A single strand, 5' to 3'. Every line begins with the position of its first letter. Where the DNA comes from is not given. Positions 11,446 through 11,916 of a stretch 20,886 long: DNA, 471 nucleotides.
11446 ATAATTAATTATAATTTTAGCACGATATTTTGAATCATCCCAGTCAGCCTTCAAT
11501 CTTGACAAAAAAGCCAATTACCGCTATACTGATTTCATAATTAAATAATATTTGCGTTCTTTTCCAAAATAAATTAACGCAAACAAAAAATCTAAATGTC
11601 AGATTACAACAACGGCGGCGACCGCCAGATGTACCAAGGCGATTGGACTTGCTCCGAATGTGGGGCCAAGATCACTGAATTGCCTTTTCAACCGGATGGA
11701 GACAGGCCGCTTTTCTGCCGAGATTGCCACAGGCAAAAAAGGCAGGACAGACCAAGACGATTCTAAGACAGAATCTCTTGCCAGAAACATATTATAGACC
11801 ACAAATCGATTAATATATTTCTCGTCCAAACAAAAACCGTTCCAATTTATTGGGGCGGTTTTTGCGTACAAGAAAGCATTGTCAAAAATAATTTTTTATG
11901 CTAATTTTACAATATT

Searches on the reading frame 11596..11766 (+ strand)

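Call 92: search_protein_families(library=pfam, proteins=[window:11596-11766:+], max_evalue=0.01)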
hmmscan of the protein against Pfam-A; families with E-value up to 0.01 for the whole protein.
window:11596-11766:+ (56 aa): 1 family
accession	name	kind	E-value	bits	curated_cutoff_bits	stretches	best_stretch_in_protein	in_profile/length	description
PF23477.1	zf_Tbcl_2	-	1.4e-13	50.8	27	1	10-49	1-37/37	Probable treble clef zinc finger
